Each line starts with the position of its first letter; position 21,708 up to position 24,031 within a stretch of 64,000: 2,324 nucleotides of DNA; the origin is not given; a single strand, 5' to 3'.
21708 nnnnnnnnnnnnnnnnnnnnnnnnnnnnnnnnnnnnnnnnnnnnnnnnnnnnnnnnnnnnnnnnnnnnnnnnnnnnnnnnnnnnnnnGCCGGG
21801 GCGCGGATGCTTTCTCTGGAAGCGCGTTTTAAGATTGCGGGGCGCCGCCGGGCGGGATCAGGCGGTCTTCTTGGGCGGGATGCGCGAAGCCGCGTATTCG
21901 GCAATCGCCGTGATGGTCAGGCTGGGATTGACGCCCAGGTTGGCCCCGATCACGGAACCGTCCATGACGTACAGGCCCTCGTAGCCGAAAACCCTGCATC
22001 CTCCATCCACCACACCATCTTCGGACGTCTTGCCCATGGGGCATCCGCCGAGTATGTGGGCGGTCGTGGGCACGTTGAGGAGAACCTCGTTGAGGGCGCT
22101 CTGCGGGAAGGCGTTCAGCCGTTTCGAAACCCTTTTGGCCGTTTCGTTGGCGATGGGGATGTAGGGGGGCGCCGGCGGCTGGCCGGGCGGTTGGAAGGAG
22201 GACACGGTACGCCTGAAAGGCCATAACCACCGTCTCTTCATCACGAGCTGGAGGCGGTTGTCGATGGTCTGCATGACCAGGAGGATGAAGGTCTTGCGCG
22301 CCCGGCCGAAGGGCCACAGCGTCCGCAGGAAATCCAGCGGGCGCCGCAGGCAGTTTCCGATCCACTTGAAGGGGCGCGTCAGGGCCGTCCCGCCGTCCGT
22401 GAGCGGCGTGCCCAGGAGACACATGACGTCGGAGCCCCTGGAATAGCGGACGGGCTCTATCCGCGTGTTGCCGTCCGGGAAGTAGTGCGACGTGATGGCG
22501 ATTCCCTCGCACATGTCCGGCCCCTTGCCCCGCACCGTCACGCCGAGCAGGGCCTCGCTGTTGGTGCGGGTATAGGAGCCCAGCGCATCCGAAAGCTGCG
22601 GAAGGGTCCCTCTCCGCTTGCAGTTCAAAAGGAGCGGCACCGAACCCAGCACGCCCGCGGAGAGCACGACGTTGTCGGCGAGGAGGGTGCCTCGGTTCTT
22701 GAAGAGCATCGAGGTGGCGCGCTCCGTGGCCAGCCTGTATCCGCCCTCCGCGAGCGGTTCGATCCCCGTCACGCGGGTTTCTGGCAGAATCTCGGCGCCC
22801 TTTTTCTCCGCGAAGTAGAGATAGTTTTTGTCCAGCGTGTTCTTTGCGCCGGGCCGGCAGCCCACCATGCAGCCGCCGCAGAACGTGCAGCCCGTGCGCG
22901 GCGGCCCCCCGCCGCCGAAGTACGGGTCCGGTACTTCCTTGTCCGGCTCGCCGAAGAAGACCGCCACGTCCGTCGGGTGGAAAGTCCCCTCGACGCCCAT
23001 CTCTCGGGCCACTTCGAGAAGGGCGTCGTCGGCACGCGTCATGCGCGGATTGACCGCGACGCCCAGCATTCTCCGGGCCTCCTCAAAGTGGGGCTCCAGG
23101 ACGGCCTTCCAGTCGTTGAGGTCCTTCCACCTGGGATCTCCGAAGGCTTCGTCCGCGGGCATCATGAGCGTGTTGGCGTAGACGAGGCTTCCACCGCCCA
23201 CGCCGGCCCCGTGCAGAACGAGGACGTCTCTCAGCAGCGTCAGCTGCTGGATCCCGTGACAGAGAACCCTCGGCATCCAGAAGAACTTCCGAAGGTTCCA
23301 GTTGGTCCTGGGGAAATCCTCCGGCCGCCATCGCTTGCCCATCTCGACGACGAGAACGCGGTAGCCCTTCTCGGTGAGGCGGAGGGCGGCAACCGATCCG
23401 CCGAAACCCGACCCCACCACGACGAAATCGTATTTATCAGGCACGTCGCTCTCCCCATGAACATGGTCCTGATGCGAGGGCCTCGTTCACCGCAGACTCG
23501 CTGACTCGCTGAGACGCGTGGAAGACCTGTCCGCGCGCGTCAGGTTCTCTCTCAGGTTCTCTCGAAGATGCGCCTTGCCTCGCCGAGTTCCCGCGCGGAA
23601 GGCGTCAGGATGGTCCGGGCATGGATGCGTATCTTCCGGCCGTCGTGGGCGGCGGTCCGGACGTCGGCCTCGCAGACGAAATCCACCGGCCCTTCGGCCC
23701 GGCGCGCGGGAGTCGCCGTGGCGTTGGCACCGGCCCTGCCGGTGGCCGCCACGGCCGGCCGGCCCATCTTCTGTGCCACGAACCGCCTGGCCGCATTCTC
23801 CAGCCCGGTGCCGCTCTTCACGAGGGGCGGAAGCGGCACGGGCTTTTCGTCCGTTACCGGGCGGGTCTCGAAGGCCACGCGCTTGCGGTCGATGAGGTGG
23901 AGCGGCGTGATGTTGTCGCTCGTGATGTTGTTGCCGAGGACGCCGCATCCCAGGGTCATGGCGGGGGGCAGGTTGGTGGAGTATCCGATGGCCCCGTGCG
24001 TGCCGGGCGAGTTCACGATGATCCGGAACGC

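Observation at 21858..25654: Orphan microcompartment-type operon: BMC-H shell protein, CoA-acylating aldehyde dehydrogenase, GMC oxidoreductase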

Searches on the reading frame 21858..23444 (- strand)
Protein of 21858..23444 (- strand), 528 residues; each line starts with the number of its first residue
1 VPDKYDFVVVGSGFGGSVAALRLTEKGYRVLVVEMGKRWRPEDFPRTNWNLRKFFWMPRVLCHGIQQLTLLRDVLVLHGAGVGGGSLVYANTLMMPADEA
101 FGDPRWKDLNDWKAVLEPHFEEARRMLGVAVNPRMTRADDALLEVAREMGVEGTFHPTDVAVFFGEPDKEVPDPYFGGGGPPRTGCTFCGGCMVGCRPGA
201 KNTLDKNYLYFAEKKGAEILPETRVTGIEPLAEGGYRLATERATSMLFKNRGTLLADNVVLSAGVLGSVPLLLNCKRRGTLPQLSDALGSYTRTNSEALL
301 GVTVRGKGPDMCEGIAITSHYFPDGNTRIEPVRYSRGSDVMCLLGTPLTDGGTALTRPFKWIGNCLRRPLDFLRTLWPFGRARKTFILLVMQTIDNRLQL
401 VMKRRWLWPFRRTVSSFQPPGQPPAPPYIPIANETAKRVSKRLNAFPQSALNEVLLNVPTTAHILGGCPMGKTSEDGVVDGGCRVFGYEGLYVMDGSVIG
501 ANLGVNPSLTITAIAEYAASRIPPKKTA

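Call 3: search_protein_families(library=pfam, proteins=[window:21858-23444:-], max_evalue=0.01)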
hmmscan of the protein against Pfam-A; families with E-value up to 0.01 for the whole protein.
window:21858-23444:- (528 aa): 8 families
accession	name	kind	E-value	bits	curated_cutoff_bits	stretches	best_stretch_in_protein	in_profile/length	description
PF05199.19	GMC_oxred_C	-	9.1e-19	68.8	24.6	1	451-515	75-139/139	GMC oxidoreductase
PF00732.25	GMC_oxred_N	-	3.4e-10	40.5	23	1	185-274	110-199/218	GMC oxidoreductase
PF01266.30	DAO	-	1.8e-08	34.7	27.9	1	6-36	1-31/353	FAD dependent oxidoreductase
PF07992.20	Pyr_redox_2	-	8.7e-07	29.1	26.1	1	5-38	1-34/291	Pyridine nucleotide-disulphide oxidoreductase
PF13450.12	NAD_binding_8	-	1.6e-06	28.7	21.9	1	9-38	1-30/68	NAD(P)-binding Rossmann-like domain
PF00890.30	FAD_binding_2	-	1.5e-05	24.9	20.4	1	6-38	1-33/414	FAD binding domain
PF00070.33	Pyr_redox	-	0.00081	20.3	22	0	7-40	2-35/82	Pyridine nucleotide-disulphide oxidoreductase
PF12831.13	FAD_oxidored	-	0.0053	16.5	27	1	6-35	1-30/416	FAD dependent oxidoreductase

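Call 32: search_protein_families(library=ncbifam, proteins=[window:21858-23444:-], max_evalue=0.001)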
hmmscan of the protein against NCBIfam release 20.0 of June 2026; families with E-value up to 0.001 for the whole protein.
window:21858-23444:- (528 aa): 22 families
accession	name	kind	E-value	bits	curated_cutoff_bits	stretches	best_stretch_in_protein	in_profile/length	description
NF058674.1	CholsOxChoxAB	equivalog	4e-194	646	850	1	5-525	6-535/535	cholesterol oxidase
TIGR03970.1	mycofact_MftG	equivalog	6.6e-17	61.6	387.45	1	454-520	417-484/487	mycofactocin dehydrogenase MftG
NF002550.0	PRK02106.1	subfamily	1.1e-12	47.3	605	2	457-525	467-536/563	choline dehydrogenase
TIGR04542.1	GMC_mycofac_2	equivalog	2.4e-11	43.3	400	1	457-521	365-424/425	mycofactocin system GMC family oxidoreductase MftG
TIGR01810.1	betA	equivalog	1e-08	34.3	732.1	1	459-525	462-529/532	choline dehydrogenase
NF038210.1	GMC_mycofac_3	equivalog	1.4e-08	34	300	0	460-522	355-412/418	mycofactocin system GMC family oxidoreductase MftG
TIGR02032.1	GG-red-SF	subfamily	2.8e-08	33.8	158.8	1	5-37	1-33/297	geranylgeranyl reductase family protein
TIGR02462.1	pyranose_ox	equivalog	1.7e-06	27.3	544.9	1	461-521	482-542/548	pyranose oxidase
NF008425.0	PRK11259.1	equivalog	1.2e-05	24.4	257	0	3-34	3-34/377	N-methyl-L-tryptophan oxidase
NF053717.1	VnlPnlRedVprA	equivalog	1.6e-05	23.9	600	1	3-38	5-40/481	vinyl phenol reductase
NF041080.1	DGGGPL_reductase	equivalog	2.8e-05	23.2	580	1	4-36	1-33/447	digeranylgeranylglycerophospholipid reductase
NF007450.0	PRK10015.1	subfamily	6.2e-05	21.9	466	1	3-37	4-38/429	FAD-dependent oxidoreductase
NF003585.0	PRK05249.1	equivalog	6.3e-05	21.8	465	1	4-37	6-39/464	Si-specific NAD(P)(+) transhydrogenase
TIGR01350.1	lipoamide_DH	equivalog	7.5e-05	21.6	408.8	1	4-35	1-32/461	dihydrolipoyl dehydrogenase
NF005313.0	PRK06847.1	subfamily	0.00017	20.6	372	1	6-41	6-41/375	hypothetical protein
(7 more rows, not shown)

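Call 33: search_solved_structures(query=window:21858-23444:-, max_evalue=0.001)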
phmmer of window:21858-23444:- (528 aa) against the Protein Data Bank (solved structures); distinct sequences matched with E-value up to 0.001: 63 (the best 60 are shown).
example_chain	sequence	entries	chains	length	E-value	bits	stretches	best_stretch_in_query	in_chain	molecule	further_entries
1coy_A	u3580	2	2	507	2.8e-23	85.4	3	74-301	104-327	CHOLESTEROL OXIDASE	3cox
3cnj_A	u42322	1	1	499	2.1e-22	82.5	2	463-522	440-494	Cholesterol oxidase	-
4rek_A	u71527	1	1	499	2.1e-22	82.5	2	463-522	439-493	Cholesterol oxidase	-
1b4v_A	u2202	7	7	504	2.6e-22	82.2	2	463-522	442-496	PROTEIN (CHOLESTEROL OXIDASE) | CHOLESTEROL OXIDASE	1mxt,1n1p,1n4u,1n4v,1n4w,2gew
1b8s_A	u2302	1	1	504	2.6e-22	82.2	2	463-522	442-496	PROTEIN (CHOLESTEROL OXIDASE)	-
4u2l_A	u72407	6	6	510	3.1e-22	82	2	463-522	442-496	Cholesterol oxidase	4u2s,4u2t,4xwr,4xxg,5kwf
3gyi_A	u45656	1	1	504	1.2e-21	80.1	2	463-522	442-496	Cholesterol oxidase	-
1cbo_A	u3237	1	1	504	1.5e-21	79.7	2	464-522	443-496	PROTEIN (CHOLESTEROL OXIDASE)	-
1cc2_A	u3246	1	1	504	1.6e-21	79.6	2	465-522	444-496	PROTEIN (CHOLESTEROL OXIDASE)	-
3b6d_A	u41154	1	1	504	1.6e-21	79.6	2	465-522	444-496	Cholesterol oxidase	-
3b3r_A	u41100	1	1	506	1.9e-21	79.4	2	465-522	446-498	Cholesterol oxidase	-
1ijh_A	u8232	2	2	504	4.6e-21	78.1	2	463-522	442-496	CHOLESTEROL OXIDASE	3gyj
1kdg_A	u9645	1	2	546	1.2e-08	37.2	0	4-101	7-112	cellobiose dehydrogenase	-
1naa_A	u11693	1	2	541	1.5e-08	36.8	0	4-101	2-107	Cellobiose dehydrogenase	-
6zh7_A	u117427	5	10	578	1.1e-07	34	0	458-527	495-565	Fatty acid photodecarboxylase, chloroplastic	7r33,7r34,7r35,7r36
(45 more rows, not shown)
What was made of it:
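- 21858..23444 (-): Cholesterol-oxidase-like GMC flavoprotein. An adjacent gene, judged NOT part of the microcompartment module. NCBIfam and PDB matches (calls 32, 33).
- On Microcompartment signature enzyme (as proposed for the GMC oxidoreductase): The closest family is cholesterol oxidase, which forms a ketone (calls 32, 33).
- The closest family is cholesterol oxidase, which makes a ketone (calls 32, 33).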

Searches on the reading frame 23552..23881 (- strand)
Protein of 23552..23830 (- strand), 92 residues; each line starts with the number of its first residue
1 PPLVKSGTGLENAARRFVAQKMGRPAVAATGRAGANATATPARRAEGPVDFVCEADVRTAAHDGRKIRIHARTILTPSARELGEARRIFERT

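Call 26: search_protein_families(library=pfam, proteins=[window:23552-23830:-], max_evalue=0.01)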
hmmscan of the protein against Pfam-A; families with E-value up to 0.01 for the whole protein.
window:23552-23830:- (92 aa): 0 families

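Call 60: predict_structure(alignment_id=A1)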
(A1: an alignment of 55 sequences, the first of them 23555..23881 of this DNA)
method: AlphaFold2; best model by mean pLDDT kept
length: 109 residues; sequences in the alignment: 55
mean_pLDDT: 78.2   pTM: 0.41
mean pLDDT of the five models: 78.2, 78.1, 78.0, 76.5, 76.5
residues with pLDDT >= 90: 42; 70-90: 28; 50-70: 37; < 50: 2
segments of 3 or more residues with pLDDT < 50: none
pLDDT, mean of each block of 10 residues (from residue 1): 63 77 71 80 56 56 82 95 94 96 93
secondary structure, 60 per line:
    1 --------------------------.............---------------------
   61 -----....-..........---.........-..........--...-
elements in order: H27-39 E66-69 H71-80 E84-92 H94-103 E106-108
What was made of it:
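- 23765..23803 (-): Encapsulation-peptide-like amphipathic helix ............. (AldDh residues 462-474), flanked by Pro/Ala-rich linkers. AF2 helix at tail residues 27-39, with low-confidence linkers either side (call 60).
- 23555..23686 (-): Terminal ~44-aa beta-alpha-beta-alpha-beta domain (AldDh residues 501-544), motif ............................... Proposed shell-docking module. pLDDT 93-96 (call 60).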

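Call 63: fold_search(model_id=the predicted structure, library=pdb)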
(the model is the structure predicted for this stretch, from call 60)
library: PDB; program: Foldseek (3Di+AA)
matches with E <= 10: 130; with E <= 0.001: 0
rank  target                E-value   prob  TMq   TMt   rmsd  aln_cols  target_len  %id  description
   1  5xog_E                6.6e-01  0.44  0.28  0.16   3.7        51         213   16  RNA Polymerase II elongation complex bound with Spt5 KOW5 and Elf1 (released 2017-08-16)
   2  4ggm                  1.2e+00  0.41  0.30  0.13   7.3        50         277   14  Structure of LpxI (released 2012-10-03)
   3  9a4o_A                1.3e+00  0.69  0.33  0.06   2.3        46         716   15  Integrative model of IF2-TAGH by crosslinking MS and deep learning (released 2024-09-18)
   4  4rhk                  1.4e+00  0.20  0.24  0.10   3.3        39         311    8  Crystal structure of T. brucei arginase-like protein in an oxidized form (released 2014-12-31)
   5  2wsy_B                1.4e+00  0.12  0.21  0.07   5.6        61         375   18  CRYSTAL STRUCTURE OF WILD-TYPE TRYPTOPHAN SYNTHASE (released 1999-03-30)
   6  1gcu                  1.7e+00  0.14  0.25  0.11   5.5        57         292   16  CRYSTAL STRUCTURE OF RAT BILIVERDIN REDUCTASE AT 1.4 A (released 2001-02-08)
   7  2exx_B                1.8e+00  0.12  0.23  0.11   4.5        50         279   24  Crystal structure of HSCARG from Homo sapiens in complex with NADP (released 2006-11-21)
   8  1dzf                  1.9e+00  0.21  0.27  0.16   3.7        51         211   16  RPB5 from S.cerevisiae (released 2000-06-09)
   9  5wcn_A                2.1e+00  0.11  0.20  0.07   4.7        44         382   14  Structure of a bacterial polysialyltransferase in complex with CDP (released 2017-08-02)
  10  8bpl                  2.3e+00  0.28  0.30  0.11   3.4        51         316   16  Aspartate transcarbamoylase mutant (N2045C, R2238C) from Chaetomium thermophilum CAD-like bound to carbamoyl phosphate (released 2023-02-01)
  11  7dn3_E                2.3e+00  0.13  0.26  0.16   4.0        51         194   16  Structure of Human RNA Polymerase III elongation complex (released 2021-03-17)
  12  9a2t_MODEL_1_A        2.5e+00  0.13  0.26  0.10   5.9        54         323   18  Model of E. coli CysK by in-cell photo-crosslinking MS and deep learning (released 2023-02-24)
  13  1z9b_MODEL_1_A        2.7e+00  0.44  0.33  0.27   2.2        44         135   14  Solution structure of the C1-subdomain of Bacillus stearothermophilus translation initiation factor IF2 (released 2005-08-30)
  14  9cra_C                2.7e+00  0.14  0.26  0.11   3.5        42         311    7  CryoEM Structure of the C-terminally truncated form of human NAD Kinase bound to NAD (released 2025-01-08)
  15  6k0w_A                2.9e+00  0.16  0.29  0.07   5.0        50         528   18  DNA methyltransferase in complex with sinefungin (released 2019-12-11)
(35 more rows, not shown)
